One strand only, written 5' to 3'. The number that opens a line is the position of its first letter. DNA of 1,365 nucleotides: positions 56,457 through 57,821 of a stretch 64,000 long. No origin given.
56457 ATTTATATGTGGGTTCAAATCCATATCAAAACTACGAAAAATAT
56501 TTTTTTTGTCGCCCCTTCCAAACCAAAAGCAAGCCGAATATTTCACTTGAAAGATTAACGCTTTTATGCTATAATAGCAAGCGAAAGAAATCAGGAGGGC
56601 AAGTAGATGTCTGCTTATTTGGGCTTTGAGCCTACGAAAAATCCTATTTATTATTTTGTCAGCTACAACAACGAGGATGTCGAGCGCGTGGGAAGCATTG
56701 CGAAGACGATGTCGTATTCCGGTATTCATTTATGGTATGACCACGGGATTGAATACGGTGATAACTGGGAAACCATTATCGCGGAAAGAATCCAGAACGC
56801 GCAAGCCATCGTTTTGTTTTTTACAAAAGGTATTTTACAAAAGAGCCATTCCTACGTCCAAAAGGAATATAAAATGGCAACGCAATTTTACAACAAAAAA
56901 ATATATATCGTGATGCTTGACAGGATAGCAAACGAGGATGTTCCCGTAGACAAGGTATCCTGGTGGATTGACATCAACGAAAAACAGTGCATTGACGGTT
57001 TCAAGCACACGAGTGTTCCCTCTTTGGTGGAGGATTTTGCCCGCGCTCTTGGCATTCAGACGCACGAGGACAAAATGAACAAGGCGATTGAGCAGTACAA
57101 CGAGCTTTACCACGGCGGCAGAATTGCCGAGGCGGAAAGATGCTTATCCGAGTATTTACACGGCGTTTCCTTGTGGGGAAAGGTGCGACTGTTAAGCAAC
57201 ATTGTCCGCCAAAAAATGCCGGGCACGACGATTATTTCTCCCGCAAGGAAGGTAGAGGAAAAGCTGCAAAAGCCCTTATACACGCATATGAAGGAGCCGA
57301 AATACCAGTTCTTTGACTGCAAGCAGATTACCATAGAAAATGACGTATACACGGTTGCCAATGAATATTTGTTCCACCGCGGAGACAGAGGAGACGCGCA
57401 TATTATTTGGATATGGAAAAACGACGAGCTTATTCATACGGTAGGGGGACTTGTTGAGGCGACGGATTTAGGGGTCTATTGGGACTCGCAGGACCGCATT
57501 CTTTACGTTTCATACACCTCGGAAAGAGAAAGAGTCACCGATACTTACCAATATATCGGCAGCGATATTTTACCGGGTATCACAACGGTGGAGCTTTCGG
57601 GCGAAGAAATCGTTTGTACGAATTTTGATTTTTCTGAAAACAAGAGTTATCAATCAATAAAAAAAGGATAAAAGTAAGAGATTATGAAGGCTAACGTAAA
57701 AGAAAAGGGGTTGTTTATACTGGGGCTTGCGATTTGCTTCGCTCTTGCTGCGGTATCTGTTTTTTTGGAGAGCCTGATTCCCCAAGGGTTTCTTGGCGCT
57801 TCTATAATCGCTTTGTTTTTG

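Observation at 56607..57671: Stand-alone TIR-domain protein with an unassigned beta-rich C-terminal domain, downstream of tRNA-Trp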

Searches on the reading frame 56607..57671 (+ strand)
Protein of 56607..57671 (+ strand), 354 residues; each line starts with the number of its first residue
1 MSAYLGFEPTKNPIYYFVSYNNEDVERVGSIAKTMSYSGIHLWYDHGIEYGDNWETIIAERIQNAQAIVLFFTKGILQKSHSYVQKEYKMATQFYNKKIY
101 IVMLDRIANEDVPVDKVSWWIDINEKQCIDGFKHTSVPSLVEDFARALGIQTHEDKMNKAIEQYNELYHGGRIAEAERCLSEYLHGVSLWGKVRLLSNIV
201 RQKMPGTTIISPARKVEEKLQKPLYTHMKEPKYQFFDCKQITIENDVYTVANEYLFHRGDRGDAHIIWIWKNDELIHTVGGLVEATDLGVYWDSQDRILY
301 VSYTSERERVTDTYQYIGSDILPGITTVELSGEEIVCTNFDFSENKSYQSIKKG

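Call 3: search_protein_families(library=pfam, proteins=[window:56607-57671:+], max_evalue=1)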
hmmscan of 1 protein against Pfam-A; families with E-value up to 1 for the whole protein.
window:56607-57671:+ (354 aa): 3 families
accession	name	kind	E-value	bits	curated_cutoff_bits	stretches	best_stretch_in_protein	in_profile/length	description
PF13676.11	TIR_2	-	1.4e-13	51.9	28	1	17-126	2-111/122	TIR domain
PF04430.19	DUF498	-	0.088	13.3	33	1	133-172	63-102/109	Protein of unknown function (DUF498/DUF598)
PF08937.16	ThsB_TIR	-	0.092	13.6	21.2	1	17-105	1-96/100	Thoeris protein ThsB, TIR-like domain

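Call 4: search_protein_families(library=padloc, proteins=[window:56607-57671:+], max_evalue=1)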
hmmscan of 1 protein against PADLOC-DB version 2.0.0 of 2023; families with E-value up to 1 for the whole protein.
window:56607-57671:+ (354 aa): 3 families
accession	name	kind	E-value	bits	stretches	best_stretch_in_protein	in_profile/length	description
PDLC02012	SAVED5--SAVED_TIR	-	0.0005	17.3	1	16-87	16-87/404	-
PDLC00425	ThsB1|ThsB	-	0.0018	15.4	1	17-114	255-357/389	TIR-like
PDLC05062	PDC-S66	-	0.0023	15.5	1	16-70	151-207/282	-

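Call 5: search_protein_families(library=ncbifam, proteins=[window:56607-57671:+], max_evalue=1)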
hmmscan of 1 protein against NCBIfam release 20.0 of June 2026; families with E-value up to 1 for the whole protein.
window:56607-57671:+ (354 aa): 0 families

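Call 6: find_homologous_proteins(query=window:56607-57671:+)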
Query window:56607-57671:+ (354 aa): 63 proteins with E <= 0.001 among 1666 candidates.
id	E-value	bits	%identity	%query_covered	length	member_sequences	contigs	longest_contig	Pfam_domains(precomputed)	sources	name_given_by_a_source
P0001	1.9e-241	818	100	100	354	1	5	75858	PF13676.12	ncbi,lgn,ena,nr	ncbi:MAG: toll/interleukin-1 receptor domain-containing protein [Clostridia bacterium]|nr:toll/inter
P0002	4.3e-159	548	67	97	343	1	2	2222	PF13676.12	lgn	-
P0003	5.8e-157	541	65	97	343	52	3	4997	PF13676.12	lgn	-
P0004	1.2e-155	536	67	96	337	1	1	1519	PF13676.12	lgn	-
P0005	5.8e-154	531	66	97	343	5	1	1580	PF13676.12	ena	-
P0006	1.3e-150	520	63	97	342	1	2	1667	PF13676.12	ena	-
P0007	9.5e-150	517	64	97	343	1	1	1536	PF13676.12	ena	-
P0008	1.6e-135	470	60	97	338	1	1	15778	PF13676.12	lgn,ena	-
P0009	1.4e-126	441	55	97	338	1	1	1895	PF13676.12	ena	-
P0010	1.9e-118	414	54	97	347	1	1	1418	PF13676.12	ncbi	-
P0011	5.8e-116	406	54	97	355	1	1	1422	PF13676.12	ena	-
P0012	2.7e-115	403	53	97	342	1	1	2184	PF13676.12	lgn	-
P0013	3.9e-113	396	54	96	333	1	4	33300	PF13676.12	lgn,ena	-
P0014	1.4e-112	395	51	97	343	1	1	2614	PF13676.12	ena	-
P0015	1.5e-106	375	48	97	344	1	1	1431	PF13676.12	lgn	-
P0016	2.1e-106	374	49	97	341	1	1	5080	PF13676.12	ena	-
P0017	1.3e-104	368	47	96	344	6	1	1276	PF13676.12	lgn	-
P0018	2.0e-104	368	51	99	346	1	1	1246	PF13676.12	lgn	-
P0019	7.1e-104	366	51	86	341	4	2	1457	PF13676.12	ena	-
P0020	3.0e-103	364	50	87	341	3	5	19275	PF13676.12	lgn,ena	-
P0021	4.0e-103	363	47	96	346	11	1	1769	PF13676.12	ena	-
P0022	5.7e-103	363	48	96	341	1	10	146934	PF13676.12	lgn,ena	-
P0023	6.9e-103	363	47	96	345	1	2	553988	PF13676.12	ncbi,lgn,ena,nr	ncbi:MAG: toll/interleukin-1 receptor domain-containing protein [Clostridia bacterium]|nr:toll/inter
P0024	8.3e-102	359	49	96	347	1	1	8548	PF13676.12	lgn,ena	-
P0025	1.8e-101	358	48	96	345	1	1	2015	PF13676.12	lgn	-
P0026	2.7e-101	357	47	96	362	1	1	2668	PF13676.12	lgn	-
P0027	1.7e-100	355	46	96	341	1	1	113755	PF13676.12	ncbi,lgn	-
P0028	4.2e-100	354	46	96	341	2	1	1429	PF13676.12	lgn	-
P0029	2.1e-99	351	48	96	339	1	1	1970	PF13676.12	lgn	-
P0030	6.5e-99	350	46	96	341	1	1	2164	PF13676.12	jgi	jgi:hypothetical protein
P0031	7.3e-98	346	48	88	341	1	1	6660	PF13676.12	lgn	-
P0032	2.7e-97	344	46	96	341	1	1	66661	PF13676.12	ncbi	-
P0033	1.2e-95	339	44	96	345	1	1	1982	PF13676.12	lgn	-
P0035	1.3e-90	322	43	97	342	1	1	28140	PF13676.12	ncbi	-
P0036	1.2e-78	283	44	87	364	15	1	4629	PF13676.12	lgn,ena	-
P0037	1.2e-77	280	43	92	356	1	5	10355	PF13676.12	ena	-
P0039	1.7e-75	273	42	87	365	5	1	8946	PF13676.12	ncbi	-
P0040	2.5e-73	265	40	88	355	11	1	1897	PF13676.12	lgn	-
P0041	7.5e-69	251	39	87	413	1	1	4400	PF13676.12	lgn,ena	-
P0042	2.8e-60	223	59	48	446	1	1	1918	PF13424.13,PF13676.12,PF07719.24,PF13374.13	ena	-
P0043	4.4e-60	222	60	46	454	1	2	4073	PF13424.13,PF13676.12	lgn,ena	-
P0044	1.8e-59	220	64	42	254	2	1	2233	PF13676.12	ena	-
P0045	3.7e-59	219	49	58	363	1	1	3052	PF13676.12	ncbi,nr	ncbi:MAG: toll/interleukin-1 receptor domain-containing protein, partial [Clostridia bacterium]|nr:t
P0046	3.4e-58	216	60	46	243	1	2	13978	PF00515.35,PF13676.12,PF07719.24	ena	-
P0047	4.4e-51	192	55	42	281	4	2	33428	PF13676.12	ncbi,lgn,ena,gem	-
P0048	5.2e-51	192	57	42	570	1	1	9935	PF13306.13,PF13676.12,PF13855.13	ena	-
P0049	8.6e-50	188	53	46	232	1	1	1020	PF00542.25,PF13676.12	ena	-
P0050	2.1e-49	187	49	48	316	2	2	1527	PF00542.25,PF13676.12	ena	-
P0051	8.3e-47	178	53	42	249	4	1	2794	PF00542.25,PF13676.12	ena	-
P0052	1.7e-46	177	53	42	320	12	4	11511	PF00542.25,PF13676.12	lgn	-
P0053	6.5e-45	172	53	42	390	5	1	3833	PF00092.35,PF13519.13,PF13676.12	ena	-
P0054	8.3e-44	168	48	51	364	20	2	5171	PF00092.35,PF13676.12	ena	-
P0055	3.2e-42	163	46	42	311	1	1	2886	PF13676.12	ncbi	-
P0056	2.4e-41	160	59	34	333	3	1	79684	PF23310.2,PF13432.13,PF13676.12,PF08238.19,PF13174.13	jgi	-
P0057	5.2e-41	159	49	45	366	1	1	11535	PF00092.35,PF13676.12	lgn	-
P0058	9.1e-41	158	51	45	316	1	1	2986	PF13676.12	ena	-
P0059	8.6e-40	155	55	37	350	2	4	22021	PF13676.12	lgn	-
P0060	1.0e-39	155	55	37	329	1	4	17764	PF13676.12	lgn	-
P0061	1.8e-37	148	43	50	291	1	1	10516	PF13240.12,PF13676.12,PF05154.22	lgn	-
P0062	3.5e-36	143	49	42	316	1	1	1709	PF13676.12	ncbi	-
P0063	1.3e-33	135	42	47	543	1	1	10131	PF13676.12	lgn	-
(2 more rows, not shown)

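Call 12: find_encoding_contigs(protein=P0001, flank=10000, max_places=5)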
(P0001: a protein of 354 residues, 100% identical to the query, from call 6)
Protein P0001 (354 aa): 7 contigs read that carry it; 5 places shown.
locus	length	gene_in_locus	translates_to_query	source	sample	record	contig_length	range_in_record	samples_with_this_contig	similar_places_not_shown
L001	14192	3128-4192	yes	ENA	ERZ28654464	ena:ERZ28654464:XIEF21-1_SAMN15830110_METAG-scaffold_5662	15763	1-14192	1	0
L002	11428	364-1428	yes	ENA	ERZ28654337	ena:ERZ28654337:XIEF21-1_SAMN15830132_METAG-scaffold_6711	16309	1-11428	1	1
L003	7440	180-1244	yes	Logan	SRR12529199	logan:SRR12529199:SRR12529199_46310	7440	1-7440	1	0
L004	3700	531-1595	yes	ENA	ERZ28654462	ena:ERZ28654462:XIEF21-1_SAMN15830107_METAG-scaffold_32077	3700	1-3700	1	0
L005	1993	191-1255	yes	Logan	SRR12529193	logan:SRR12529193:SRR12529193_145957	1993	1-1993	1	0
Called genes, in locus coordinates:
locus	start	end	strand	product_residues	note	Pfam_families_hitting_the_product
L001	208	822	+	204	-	PF05389:MecA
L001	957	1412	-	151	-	-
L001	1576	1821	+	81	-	PF13443:HTH_26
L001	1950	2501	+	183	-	PF12822:ECF_trnsprt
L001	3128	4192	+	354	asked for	PF13676:TIR_2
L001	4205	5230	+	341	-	PF03601:Cons_hypoth698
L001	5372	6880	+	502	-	-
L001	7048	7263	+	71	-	-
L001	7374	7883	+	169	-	-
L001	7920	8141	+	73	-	PF20076:DUF6472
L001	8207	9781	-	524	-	-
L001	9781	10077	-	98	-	-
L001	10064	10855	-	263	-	PF00142:Fer4_NifH (weak), PF01656:CbiA, PF02374:ArsA_ATPase, PF06564:CBP_BcsQ (weak), PF09140:MipZ, PF10609:ParA, PF13614:AAA_31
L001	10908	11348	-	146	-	PF10662:PduV-EutP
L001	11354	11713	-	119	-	PF00936:BMC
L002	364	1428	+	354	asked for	PF13676:TIR_2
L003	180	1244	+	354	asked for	PF13676:TIR_2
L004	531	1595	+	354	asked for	PF13676:TIR_2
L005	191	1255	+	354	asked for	PF13676:TIR_2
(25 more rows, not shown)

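Call 13: find_encoding_contigs(protein=P0023, flank=10000, max_places=3)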
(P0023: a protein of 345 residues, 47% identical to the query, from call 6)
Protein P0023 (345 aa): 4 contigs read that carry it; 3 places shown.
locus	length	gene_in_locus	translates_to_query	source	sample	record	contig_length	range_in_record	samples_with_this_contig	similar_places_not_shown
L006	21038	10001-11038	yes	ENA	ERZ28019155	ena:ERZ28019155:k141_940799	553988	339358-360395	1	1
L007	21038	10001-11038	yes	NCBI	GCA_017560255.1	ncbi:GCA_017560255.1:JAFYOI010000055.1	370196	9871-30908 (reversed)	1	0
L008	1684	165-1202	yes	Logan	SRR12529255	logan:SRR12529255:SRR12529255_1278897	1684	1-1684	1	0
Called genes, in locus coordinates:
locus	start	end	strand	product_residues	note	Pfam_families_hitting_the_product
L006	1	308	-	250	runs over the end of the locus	-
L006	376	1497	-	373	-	PF17117:DUF5104 (faint), PF16800:Endopep_inhib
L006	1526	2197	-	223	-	-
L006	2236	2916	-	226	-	-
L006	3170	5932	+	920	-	PF08239:SH3_3, PF07523:Big_3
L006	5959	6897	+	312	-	PF03547:Mem_trans, PF01758:SBF (weak)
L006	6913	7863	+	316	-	PF00389:2-Hacid_dh, PF02826:2-Hacid_dh_C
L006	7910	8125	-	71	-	PF07866:DUF1653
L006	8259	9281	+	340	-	PF02557:VanY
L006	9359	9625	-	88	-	-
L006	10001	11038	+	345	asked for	PF13676:TIR_2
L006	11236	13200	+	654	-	PF00270:DEAD (faint), PF04851:ResIII, PF17757:UvrB_inter, PF27431:UvrB_3rd, PF00271:Helicase_C, PF12344:UvrB, PF02151:UVR (weak)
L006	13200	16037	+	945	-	PF00005:ABC_tran (faint), PF02463:SMC_N (faint), PF03193:RsgA_GTPase (faint), PF13175:AAA_15 (faint), PF13191:AAA_16 (faint), PF13476:AAA_23 (faint), PF17760:UvrA_inter, PF17755:UvrA_DNA-bind, +2 more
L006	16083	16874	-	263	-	-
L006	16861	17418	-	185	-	PF04542:Sigma70_r2, PF08281:Sigma70_r4_2, PF22233:PhyR_sigma-like (weak)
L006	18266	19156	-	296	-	PF04892:VanZ-LLP1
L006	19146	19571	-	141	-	PF03652:RuvX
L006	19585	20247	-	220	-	PF00300:His_Phos_1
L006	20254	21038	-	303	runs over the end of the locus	PF01180:DHO_dh, PF01207:Dus (faint), PF03060:NMO (weak)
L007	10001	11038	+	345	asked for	PF13676:TIR_2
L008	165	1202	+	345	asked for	PF13676:TIR_2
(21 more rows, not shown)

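Call 14: find_encoding_contigs(protein=P0022, flank=10000, max_places=3)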
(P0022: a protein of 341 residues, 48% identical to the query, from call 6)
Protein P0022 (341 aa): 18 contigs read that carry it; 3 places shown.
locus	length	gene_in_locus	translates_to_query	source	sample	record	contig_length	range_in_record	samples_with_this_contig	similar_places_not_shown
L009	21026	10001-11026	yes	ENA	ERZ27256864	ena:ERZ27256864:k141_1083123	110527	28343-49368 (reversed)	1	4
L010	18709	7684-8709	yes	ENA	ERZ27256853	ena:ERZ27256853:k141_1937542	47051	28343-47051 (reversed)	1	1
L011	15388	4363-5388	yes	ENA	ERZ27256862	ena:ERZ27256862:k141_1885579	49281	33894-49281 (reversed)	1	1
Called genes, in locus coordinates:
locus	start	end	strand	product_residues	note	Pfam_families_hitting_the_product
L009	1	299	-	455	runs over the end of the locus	PF16116:DUF4832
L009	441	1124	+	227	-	PF00072:Response_reg, PF00486:Trans_reg_C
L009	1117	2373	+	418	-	PF00512:HisKA, PF02518:HATPase_c, PF14501:HATPase_c_5 (weak)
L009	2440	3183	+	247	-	PF09359:VTC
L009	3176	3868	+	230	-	PF16316:DUF4956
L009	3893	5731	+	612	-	PF14262:Cthe_2159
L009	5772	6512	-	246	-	PF00135:COesterase (faint), PF20434:BD-FAE, PF07859:Abhydrolase_3, PF00326:Peptidase_S9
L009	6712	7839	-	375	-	PF02615:Ldh_2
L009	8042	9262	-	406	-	PF18167:Sa_NUDIX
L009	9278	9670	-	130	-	-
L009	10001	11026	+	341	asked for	PF13676:TIR_2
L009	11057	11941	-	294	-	PF00165:HTH_AraC (weak), PF12833:HTH_18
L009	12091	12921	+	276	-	PF23023:Anti-Pycsar_Apyc1 (faint), PF12706:Lactamase_B_2, PF13483:Lactamase_B_3 (faint)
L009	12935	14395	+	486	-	-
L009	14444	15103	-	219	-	PF02230:Abhydrolase_2 (faint), PF00326:Peptidase_S9 (faint)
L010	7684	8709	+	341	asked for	PF13676:TIR_2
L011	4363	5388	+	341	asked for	PF13676:TIR_2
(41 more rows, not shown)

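Call 16: find_encoding_contigs(protein=P0027, flank=8000, max_places=2)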
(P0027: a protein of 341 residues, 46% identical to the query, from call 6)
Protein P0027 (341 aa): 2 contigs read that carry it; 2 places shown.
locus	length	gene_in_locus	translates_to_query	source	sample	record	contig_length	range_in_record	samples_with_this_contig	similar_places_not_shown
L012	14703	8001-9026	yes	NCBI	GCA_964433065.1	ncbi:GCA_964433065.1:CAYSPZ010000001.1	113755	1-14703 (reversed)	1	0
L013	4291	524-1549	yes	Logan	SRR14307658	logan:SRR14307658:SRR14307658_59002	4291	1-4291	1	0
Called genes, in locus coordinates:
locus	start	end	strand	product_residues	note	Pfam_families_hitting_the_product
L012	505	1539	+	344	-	-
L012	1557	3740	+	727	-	-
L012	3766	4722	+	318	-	-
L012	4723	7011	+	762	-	-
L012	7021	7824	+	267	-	PF02675:AdoMet_dc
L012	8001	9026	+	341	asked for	PF13676:TIR_2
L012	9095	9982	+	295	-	PF00480:ROK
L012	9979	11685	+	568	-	-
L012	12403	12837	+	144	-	-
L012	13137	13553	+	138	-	-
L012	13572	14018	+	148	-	-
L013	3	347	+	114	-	?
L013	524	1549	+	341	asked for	PF13676:TIR_2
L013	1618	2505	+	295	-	PF00480:ROK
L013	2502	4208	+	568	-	-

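Call 17: find_encoding_contigs(protein=P0013, flank=8000, max_places=2)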
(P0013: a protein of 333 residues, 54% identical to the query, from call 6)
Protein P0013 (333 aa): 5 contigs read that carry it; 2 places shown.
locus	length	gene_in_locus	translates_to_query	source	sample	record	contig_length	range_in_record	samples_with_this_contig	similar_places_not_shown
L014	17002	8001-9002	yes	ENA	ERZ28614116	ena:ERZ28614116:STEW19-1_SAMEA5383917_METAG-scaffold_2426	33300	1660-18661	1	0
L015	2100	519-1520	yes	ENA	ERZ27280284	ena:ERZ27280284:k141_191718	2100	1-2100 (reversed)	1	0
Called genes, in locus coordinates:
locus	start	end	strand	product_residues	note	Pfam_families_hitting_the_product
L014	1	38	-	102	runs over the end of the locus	PF12844:HTH_19, PF13560:HTH_31, PF01381:HTH_3, PF13443:HTH_26 (weak)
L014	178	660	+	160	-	-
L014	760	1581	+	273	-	PF12784:PDDEXK_2 (weak)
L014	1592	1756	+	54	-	-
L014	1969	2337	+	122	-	-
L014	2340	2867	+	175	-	PF06114:Peptidase_M78 (weak)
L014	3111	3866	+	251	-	PF14386:DUF4417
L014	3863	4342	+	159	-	-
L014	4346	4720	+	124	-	PF24722:DUF7674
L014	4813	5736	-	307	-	PF13154:DUF3991, PF13155:Toprim_2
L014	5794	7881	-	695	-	PF01751:Toprim (weak), PF01131:Topoisom_bac, PF13101:DUF3945 (faint), PF13342:Toprim_Crpt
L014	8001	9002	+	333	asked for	PF13676:TIR_2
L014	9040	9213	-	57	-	-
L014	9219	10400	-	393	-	-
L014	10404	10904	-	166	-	-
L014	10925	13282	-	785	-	PF01935:DUF87 (weak), PF19044:P-loop_TraG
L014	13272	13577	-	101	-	-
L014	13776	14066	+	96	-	-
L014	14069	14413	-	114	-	-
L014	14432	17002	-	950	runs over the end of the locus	PF04610:TrbL (weak)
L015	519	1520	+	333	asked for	PF13676:TIR_2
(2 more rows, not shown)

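Call 18: find_encoding_contigs(protein=P0035, flank=8000, max_places=2)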
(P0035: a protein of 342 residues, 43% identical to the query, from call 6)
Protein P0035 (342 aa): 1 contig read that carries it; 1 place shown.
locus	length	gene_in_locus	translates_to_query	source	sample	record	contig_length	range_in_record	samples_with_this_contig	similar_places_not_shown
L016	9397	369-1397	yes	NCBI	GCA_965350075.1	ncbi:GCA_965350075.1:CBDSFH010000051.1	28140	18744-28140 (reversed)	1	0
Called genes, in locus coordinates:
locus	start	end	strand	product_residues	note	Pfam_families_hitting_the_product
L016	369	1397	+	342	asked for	PF13676:TIR_2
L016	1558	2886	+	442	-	PF09587:PGA_cap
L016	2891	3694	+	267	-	PF00702:Hydrolase, PF13344:Hydrolase_6, PF13419:HAD_2 (faint), PF13242:Hydrolase_like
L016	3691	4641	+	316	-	PF00389:2-Hacid_dh, PF02826:2-Hacid_dh_C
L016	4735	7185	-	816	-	PF08486:SpoIID (weak), PF01471:PG_binding_1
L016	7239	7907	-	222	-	PF04239:DUF421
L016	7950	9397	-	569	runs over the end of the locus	PF00664:ABC_membrane, PF00005:ABC_tran, PF02463:SMC_N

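Call 20: search_solved_structures(query=A1, max_evalue=1, show_alignments=2)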
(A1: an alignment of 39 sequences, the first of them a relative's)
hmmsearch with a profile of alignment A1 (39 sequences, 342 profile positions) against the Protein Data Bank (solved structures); distinct sequences matched with E-value up to 1: 7.
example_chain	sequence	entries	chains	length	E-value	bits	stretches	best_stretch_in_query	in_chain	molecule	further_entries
7uwg_A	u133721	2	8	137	8.3e-06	28.3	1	16-112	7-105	Molecular chaperone Tir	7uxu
8g83_A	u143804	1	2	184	2.2e-05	27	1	16-112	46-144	NAD(+) hydrolase AbTIR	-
7uxr_A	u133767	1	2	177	0.00013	24.4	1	16-112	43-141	TIR domain protein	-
4jcm_A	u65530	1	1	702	0.012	17.9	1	250-299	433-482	Cyclodextrin glucanotransferase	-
4c7m_A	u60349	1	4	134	0.09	15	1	16-70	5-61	Toll/interleukin-1 receptor domain-containing protein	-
3h16_A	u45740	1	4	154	0.25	13.6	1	15-67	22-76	TIR protein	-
9mud_K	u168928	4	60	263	0.45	12.7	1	17-80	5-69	Cat1 (CRISPR associated TIR 1) pentagonal filament | Cat1 (CRISPR associated TIR 1) pentagonal filament assembly | Cat1 (CRISPR-associated TIR 1)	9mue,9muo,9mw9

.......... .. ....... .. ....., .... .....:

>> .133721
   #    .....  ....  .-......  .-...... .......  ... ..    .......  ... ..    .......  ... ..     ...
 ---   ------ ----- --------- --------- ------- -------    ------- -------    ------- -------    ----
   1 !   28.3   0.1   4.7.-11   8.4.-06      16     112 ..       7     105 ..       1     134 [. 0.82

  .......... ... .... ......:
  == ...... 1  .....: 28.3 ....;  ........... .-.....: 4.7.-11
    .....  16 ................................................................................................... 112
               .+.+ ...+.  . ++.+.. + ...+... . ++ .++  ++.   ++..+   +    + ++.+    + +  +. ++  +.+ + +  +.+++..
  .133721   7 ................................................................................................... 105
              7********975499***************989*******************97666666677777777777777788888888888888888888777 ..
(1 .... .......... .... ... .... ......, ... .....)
